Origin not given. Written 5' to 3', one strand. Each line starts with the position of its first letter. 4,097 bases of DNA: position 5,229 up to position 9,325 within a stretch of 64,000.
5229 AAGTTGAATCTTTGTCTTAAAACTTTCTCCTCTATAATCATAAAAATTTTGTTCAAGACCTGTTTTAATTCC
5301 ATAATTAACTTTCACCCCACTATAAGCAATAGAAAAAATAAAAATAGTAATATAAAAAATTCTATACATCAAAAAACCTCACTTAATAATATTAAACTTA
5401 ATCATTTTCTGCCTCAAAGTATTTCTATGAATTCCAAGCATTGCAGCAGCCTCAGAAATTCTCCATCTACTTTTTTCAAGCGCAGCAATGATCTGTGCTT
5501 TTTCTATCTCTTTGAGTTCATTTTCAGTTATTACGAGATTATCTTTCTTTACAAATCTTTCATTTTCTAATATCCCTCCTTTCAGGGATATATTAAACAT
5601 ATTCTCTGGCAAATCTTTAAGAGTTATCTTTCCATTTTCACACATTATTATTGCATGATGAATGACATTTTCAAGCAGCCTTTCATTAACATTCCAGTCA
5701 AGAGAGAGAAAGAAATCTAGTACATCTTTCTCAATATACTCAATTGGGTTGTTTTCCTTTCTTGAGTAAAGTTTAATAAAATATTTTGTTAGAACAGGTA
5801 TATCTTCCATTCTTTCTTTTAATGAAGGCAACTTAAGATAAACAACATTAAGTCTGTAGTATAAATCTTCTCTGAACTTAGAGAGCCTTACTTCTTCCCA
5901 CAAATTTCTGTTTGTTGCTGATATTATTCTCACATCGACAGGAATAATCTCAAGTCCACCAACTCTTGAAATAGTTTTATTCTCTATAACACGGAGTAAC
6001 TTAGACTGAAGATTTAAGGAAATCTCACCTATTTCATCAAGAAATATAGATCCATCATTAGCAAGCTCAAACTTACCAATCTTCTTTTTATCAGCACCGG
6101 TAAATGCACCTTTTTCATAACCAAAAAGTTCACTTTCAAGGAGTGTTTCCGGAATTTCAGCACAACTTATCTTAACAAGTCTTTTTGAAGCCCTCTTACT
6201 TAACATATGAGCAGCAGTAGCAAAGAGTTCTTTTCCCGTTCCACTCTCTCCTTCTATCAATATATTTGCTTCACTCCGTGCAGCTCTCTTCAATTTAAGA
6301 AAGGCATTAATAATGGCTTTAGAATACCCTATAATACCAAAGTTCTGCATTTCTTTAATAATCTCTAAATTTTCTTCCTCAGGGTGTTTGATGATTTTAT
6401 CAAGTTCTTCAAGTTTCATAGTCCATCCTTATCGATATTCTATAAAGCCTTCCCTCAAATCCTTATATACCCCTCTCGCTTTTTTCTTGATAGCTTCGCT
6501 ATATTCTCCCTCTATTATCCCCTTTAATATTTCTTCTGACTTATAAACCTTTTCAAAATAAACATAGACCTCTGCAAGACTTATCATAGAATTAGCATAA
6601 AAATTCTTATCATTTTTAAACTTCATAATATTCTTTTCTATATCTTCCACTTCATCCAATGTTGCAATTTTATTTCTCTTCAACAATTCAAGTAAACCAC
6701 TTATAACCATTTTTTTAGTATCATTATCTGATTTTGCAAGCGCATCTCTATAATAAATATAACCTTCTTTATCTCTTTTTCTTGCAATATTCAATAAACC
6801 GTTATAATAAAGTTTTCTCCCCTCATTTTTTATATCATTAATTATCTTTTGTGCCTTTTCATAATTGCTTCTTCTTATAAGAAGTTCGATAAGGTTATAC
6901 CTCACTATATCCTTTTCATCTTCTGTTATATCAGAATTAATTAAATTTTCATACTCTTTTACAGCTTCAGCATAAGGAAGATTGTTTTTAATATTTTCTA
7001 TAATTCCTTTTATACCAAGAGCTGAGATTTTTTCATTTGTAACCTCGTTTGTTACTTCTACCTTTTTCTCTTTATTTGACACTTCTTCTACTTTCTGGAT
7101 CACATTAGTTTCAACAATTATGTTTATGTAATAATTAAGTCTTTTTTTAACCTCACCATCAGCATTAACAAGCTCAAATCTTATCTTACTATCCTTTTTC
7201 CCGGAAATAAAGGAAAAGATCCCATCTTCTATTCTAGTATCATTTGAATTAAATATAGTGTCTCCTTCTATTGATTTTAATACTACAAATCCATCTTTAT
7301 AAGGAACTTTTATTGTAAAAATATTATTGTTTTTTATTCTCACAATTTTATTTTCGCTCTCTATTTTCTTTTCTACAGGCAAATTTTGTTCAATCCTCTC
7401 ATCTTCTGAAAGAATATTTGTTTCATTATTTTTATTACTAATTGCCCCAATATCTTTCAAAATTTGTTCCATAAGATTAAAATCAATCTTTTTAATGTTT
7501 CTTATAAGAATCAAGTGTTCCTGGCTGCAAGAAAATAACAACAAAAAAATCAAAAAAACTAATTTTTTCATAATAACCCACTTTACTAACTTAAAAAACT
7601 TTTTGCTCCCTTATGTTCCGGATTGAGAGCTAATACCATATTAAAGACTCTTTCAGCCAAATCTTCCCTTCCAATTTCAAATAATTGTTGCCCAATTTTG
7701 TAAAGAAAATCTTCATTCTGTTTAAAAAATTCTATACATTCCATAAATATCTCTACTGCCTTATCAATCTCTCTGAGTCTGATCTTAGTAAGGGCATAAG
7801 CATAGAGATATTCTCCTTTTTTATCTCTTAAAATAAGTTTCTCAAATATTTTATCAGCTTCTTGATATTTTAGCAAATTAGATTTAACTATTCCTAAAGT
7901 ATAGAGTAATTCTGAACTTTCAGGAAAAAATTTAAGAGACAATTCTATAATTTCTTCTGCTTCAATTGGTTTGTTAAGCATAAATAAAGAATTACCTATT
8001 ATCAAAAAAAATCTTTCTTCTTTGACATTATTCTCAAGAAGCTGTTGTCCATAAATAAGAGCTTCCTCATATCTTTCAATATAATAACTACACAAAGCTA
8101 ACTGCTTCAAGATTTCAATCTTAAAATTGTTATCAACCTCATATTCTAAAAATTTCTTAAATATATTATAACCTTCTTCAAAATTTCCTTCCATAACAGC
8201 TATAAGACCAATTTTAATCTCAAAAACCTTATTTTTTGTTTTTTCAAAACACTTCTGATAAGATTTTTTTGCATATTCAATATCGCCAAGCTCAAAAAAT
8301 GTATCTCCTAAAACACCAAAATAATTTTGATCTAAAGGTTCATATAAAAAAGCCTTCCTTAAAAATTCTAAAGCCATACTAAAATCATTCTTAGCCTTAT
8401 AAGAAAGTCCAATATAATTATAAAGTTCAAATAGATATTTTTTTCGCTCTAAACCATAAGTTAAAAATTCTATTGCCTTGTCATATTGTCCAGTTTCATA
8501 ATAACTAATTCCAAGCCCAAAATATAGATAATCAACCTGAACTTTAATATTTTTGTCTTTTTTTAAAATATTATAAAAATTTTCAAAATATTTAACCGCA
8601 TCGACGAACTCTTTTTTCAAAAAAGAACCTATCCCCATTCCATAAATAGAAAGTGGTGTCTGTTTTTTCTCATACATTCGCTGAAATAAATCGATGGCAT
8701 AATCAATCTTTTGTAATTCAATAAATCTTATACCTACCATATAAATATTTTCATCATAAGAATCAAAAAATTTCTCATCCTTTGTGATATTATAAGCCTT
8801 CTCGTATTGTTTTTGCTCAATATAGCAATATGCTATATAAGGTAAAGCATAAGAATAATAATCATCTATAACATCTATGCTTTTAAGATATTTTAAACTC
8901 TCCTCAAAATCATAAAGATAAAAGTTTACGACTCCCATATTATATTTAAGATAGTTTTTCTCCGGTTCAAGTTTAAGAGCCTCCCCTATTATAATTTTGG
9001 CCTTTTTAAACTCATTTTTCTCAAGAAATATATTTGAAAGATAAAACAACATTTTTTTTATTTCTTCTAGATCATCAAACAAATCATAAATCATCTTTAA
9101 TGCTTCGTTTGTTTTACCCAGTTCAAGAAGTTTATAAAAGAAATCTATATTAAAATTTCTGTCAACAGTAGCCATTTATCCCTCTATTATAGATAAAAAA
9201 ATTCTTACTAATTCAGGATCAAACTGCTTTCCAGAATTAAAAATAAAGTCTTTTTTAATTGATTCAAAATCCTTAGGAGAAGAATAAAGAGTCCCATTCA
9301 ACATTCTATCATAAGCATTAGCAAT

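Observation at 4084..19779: A 15.6-kb, 17-gene uninterrupted gene train links an MCP-less che core to an HD-GYP regulator, a sensor-less sigma-54 activator and a caspase-like lipoprotein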

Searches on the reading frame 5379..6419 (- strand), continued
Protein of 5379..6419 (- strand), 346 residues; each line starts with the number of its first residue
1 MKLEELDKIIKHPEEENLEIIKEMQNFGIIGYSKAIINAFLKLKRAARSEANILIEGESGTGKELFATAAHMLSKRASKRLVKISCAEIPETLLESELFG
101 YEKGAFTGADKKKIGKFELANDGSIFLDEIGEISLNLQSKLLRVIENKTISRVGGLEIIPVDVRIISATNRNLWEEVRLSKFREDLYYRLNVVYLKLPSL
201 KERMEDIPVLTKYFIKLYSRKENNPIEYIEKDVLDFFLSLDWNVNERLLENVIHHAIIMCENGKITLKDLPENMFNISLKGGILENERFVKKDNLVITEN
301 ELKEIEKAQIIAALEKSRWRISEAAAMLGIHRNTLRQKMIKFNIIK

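Call 31: find_encoding_contigs(protein=P0036, flank=10000, max_places=1)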
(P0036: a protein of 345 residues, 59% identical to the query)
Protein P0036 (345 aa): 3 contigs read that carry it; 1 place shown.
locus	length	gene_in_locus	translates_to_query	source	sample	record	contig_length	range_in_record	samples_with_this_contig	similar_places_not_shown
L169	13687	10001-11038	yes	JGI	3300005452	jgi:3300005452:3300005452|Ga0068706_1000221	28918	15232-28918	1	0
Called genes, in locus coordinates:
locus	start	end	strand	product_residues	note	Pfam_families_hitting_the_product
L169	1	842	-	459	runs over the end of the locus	PF10396:TrmE_N, PF12631:MnmE_helical, PF01926:MMR_HSR1, PF02421:FeoB_N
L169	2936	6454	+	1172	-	PF02811:PHP, PF07733:DNA_pol3_alpha, PF17657:DNA_pol3_finger, PF14579:HHH_6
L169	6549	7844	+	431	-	PF00309:Sigma54_AID, PF04963:Sigma54_CBD, PF04552:Sigma54_DBD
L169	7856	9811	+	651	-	PF14804:Jag_N, PF20250:FapA_N, PF03961:FapA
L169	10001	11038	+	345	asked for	PF00158:Sigma54_activat, PF00493:MCM (weak), PF14532:Sigma54_activ_2, PF00004:AAA (weak), PF07728:AAA_5 (weak), PF25601:AAA_lid_14, PF02954:HTH_8, PF13384:HTH_23 (weak), +1 more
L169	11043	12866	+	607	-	-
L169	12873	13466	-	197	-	PF00484:Pro_CA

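Call 45: search_protein_families(library=ncbifam, proteins=[L166:7198-9987:+, L163:8254-8826:+, L165:11089-12915:+], max_evalue=0.01)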
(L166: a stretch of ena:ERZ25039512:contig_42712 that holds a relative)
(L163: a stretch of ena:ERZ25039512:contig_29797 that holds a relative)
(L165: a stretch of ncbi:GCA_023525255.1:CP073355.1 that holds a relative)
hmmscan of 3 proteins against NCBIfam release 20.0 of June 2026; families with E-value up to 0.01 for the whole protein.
L166:7198-9987:+ (929 aa): 28 families (the best 25 are shown)
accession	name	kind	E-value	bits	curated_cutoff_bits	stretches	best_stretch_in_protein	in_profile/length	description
NF040959.1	MamA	equivalog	1.7e-49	168.1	200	4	149-308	42-202/204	magnetosome protein MamA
TIGR02917.1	PEP_TPR_lipo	equivalog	8.8e-39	133.1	312.2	2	12-335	335-658/899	XrtA/PEP-CTERM system TPR-repeat protein PrsT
TIGR02552.1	LcrH_SycD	equivalog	8e-28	96.8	104.8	4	65-169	7-111/136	SycD/LcrH family type III secretion system chaperone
TIGR02521.1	type_IV_pilW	equivalog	6e-22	78.3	154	5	342-514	23-198/234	type IV pilus biogenesis/stability protein PilW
TIGR02795.1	tol_pal_ybgF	equivalog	2.6e-21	76.4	90.1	2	447-523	35-114/119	tol-pal system protein YbgF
NF033758.1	gliding_GltE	equivalog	2.4e-16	59.7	225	3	364-516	168-321/411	adventurous gliding motility TPR repeat lipoprotein GltE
TIGR00540.1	TPR_hemY_coli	hypoth_equivalog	2.3e-15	56.3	142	2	480-537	321-377/385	heme biosynthesis-associated TPR protein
NF033920.0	C39_PA2778_fam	equivalog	2.6e-12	46.7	150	0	57-133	171-247/255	PA2778 family cysteine peptidase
NF052415.1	T3SS_chap_SctY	equivalog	4.1e-12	46.6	70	0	43-109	7-76/106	type III secretion apparatus assembly chaperone SctY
NF002725.1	PRK02603.1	equivalog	1.1e-11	45.1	143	0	17-83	46-113/173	photosystem I assembly protein Ycf3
NF033762.1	social_mot_Tgl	equivalog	7.7e-11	41.8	225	1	104-267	25-192/252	social motility TPR repeat lipoprotein Tgl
NF008757.0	PRK11788.1-5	equivalog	1e-10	41.3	363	2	116-280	75-250/388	lipopolysaccharide assembly protein LapB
NF047371.1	FlcA_CTERM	equivalog_domain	1.7e-10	40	300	2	9-174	402-537/646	periplasmic flagellar collar protein FlcA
NF047507.1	TPR_BatC_Lepto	exception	2e-07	30.7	175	1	432-537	38-148/214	TPR repeat-containing protein BatC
NF052304.1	CdsG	equivalog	4.1e-07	30.3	170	1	458-535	15-91/133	CdsG family type III secretion system protein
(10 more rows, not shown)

L163:8254-8826:+ (190 aa): 0 families

L165:11089-12915:+ (608 aa): 0 families

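Call 65: search_solved_structures(query=window:5379-6419:-, max_evalue=1e-30, show_alignments=0)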
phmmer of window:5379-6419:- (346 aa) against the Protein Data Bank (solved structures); distinct sequences matched with E-value up to 1e-30: 35.
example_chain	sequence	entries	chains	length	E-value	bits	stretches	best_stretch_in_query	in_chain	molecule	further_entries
1ojl_A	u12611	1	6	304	1e-71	245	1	29-339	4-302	TRANSCRIPTIONAL REGULATORY PROTEIN ZRAR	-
9qq6_C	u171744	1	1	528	1.9e-69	237.6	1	29-338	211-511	Nif-specific regulatory protein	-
3dzd_A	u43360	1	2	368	1.7e-63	218.1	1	9-262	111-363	Transcriptional regulator (NtrC family)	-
1ny6_A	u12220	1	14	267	1.5e-62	214.9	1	31-263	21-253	transcriptional regulator (NtrC family)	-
4ly6_A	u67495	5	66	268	1.7e-62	214.8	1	29-263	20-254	Transcriptional regulator (NtrC family)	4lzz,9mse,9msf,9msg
4l4u_A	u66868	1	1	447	2.5e-62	214.2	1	16-343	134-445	Transcriptional regulator (NtrC family)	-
1ny5_A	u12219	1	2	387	5.8e-62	213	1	16-263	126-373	transcriptional regulator (NtrC family)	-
3m0e_A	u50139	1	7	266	9e-62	212.4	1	33-263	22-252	Transcriptional regulator (NtrC family)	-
5ep1_A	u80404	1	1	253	4.9e-59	203.4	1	28-272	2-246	Putative repressor protein luxO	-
5ep2_A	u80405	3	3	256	5e-59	203.3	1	28-272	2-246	Putative repressor protein luxO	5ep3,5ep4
5ep0_A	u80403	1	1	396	7.6e-59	202.7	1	25-272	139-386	Putative repressor protein luxO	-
8p53_C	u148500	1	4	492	5.1e-58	200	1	28-276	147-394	Transcriptional regulator FleQ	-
26jl_A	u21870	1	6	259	7.9e-58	199.4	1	29-272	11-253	Flagellar regulatory protein A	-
6jdi_A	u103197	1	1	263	9.8e-58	199.1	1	29-274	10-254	Nitrogen assimilation regulatory protein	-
5exx_A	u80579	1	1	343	1e-57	199.1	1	28-276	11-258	Transcriptional regulator FleQ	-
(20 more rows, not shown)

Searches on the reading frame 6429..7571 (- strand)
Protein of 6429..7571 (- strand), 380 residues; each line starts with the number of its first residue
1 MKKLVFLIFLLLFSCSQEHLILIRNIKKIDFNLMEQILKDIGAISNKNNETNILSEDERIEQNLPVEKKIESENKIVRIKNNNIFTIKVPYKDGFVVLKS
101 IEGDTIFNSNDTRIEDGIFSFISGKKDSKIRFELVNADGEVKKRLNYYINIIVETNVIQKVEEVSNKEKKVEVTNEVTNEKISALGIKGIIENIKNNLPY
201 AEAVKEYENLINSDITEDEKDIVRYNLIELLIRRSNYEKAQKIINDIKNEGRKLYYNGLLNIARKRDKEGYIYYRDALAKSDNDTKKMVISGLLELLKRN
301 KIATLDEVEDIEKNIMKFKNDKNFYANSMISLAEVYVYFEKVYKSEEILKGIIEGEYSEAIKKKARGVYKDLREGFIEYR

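Call 5: search_protein_families(library=pfam, proteins=[window:6429-7571:-], max_evalue=0.01)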
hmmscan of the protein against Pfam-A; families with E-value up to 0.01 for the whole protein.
window:6429-7571:- (380 aa): 2 families
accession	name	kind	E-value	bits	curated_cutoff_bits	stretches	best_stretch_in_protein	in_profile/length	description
PF25068.1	ARM_TT21_4th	-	0.0013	19.4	30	1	200-248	15-59/153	Tetratricopeptide repeat protein 21 forth ARM domain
PF14559.12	TPR_19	-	0.0017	19.1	25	1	200-259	7-64/68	Tetratricopeptide repeat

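Call 45: search_protein_families(library=ncbifam, proteins=[window:6429-7571:-], max_evalue=0.01)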
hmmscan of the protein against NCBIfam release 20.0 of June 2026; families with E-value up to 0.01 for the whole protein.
window:6429-7571:- (380 aa): 0 families

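Call 47: search_solved_structures(query=window:6429-7571:-, max_evalue=5)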
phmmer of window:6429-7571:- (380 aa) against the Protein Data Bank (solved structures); distinct sequences matched with E-value up to 5: 0.

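Call 77: search_protein_families(library=padloc, proteins=[window:6429-7571:-], max_evalue=0.001)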
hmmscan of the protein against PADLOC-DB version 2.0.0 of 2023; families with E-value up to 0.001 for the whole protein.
window:6429-7571:- (380 aa): 0 families

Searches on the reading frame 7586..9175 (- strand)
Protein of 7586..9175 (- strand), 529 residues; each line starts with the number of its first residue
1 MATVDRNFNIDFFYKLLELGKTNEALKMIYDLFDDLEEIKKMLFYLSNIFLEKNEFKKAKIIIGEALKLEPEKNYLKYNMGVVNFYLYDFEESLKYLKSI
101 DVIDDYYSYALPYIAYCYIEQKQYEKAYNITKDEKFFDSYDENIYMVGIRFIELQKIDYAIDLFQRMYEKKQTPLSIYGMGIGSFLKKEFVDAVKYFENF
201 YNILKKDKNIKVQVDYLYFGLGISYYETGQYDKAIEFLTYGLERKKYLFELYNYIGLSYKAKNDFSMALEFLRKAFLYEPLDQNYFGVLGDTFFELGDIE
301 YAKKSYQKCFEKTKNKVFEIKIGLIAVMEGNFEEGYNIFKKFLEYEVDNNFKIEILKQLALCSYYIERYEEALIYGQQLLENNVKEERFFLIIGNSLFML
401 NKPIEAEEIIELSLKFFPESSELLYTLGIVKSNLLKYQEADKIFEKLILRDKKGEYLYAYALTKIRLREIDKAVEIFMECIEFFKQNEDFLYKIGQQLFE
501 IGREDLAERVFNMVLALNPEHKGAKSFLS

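Call 5: search_protein_families(library=pfam, proteins=[window:7586-9175:-], max_evalue=0.01)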
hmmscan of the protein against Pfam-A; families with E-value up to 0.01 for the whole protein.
window:7586-9175:- (529 aa): 16 families
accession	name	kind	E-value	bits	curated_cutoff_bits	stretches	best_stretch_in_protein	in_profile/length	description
PF07719.23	TPR_2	-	4e-32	108.1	27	1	217-243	3-29/34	Tetratricopeptide repeat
PF13424.12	TPR_12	-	7e-20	71.4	30.1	1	182-239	11-69/77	Tetratricopeptide repeat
PF14559.12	TPR_19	-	3.5e-17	62.9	25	0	190-238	7-48/68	Tetratricopeptide repeat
PF13174.12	TPR_6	-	4.6e-17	61.9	26.3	0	218-238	3-23/33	Tetratricopeptide repeat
PF00515.34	TPR_1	-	5.2e-17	61.3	27.8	2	217-243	3-29/34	Tetratricopeptide repeat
PF13181.12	TPR_8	-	8e-17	60.4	25.7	0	455-483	2-30/34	Tetratricopeptide repeat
PF12895.13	ANAPC3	-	2.8e-15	56.8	27.2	1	112-166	27-81/82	Anaphase-promoting complex, cyclosome, subunit 3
PF13428.12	TPR_14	-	1.2e-13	50.7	23.5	0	456-494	3-41/44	Tetratricopeptide repeat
PF13432.12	TPR_16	-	2.9e-08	34.4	32.7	0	218-239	34-55/65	Tetratricopeptide repeat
PF13431.12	TPR_17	-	6.5e-08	32.7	24.4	0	217-236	15-34/34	Tetratricopeptide repeat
PF23914.1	TPR_CcmH_CycH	-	2.1e-07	31.3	42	0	272-381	39-149/158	Cytochrome c-type biogenesis protein H TPR domain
PF13374.12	TPR_10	-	6.5e-07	29.6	27.5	0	252-276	5-29/42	Tetratricopeptide repeat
PF13371.12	TPR_9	-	8.8e-06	26.1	35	0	405-448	13-56/73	Tetratricopeptide repeat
PF25063.1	ARM_TT21_C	-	2.5e-05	24.7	35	0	89-207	36-162/209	Tetratricopeptide repeat protein 21 C-terminal ARM domain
PF13176.12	TPR_7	-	0.00031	21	27.9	0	219-239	3-23/36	Tetratricopeptide repeat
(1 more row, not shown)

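Call 45: search_protein_families(library=ncbifam, proteins=[window:7586-9175:-], max_evalue=0.01)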
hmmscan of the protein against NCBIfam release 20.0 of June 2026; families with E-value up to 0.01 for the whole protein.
window:7586-9175:- (529 aa): 16 families
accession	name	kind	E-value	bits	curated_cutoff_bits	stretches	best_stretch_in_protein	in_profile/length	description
TIGR02917.1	PEP_TPR_lipo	equivalog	3.6e-24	84.7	312.2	2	16-169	237-391/899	XrtA/PEP-CTERM system TPR-repeat protein PrsT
NF040959.1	MamA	equivalog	1.7e-21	76.6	200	2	121-275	50-199/204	magnetosome protein MamA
TIGR02552.1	LcrH_SycD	equivalog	2.2e-15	56.6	104.8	1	424-521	21-119/136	SycD/LcrH family type III secretion system chaperone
TIGR02521.1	type_IV_pilW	equivalog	4.6e-11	42.7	154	1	216-372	32-188/234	type IV pilus biogenesis/stability protein PilW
NF008757.0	PRK11788.1-5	equivalog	5.2e-10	39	363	1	139-433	33-328/388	lipopolysaccharide assembly protein LapB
NF052415.1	T3SS_chap_SctY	equivalog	1.1e-08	35.6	70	0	40-99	6-65/106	type III secretion apparatus assembly chaperone SctY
NF047371.1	FlcA_CTERM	equivalog_domain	3.8e-08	32.2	300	1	188-316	413-540/646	periplasmic flagellar collar protein FlcA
NF033758.1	gliding_GltE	equivalog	4.5e-08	32.5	225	1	259-386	164-289/411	adventurous gliding motility TPR repeat lipoprotein GltE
NF040561.1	PrimPol_Msp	equivalog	7.3e-08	31.4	200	0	118-172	1-56/515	CRISPR-associated primase-polymerase type A1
NF033920.0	C39_PA2778_fam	equivalog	3.4e-07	29.9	150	0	217-279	192-254/255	PA2778 family cysteine peptidase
TIGR02795.1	tol_pal_ybgF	equivalog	2.5e-06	28.1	90.1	0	458-525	43-113/119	tol-pal system protein YbgF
NF052400.1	M48_BAM_BepA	equivalog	3.3e-06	26.1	570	0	420-528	306-415/483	beta-barrel assembly-enhancing protease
NF047507.1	TPR_BatC_Lepto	exception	0.00018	21.1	175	0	19-80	71-136/214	TPR repeat-containing protein BatC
NF053607.1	CHU_0125_OmpA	equivalog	0.00021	19.9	620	1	222-318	26-122/639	CHU_0125 family OmpA-like outer membrane integrity protein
TIGR00540.1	TPR_hemY_coli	hypoth_equivalog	0.00038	19.3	142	0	367-455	275-360/385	heme biosynthesis-associated TPR protein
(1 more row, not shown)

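Call 77: search_protein_families(library=padloc, proteins=[window:7586-9175:-], max_evalue=0.001)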
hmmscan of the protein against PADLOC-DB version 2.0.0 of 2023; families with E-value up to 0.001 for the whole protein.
window:7586-9175:- (529 aa): 0 families
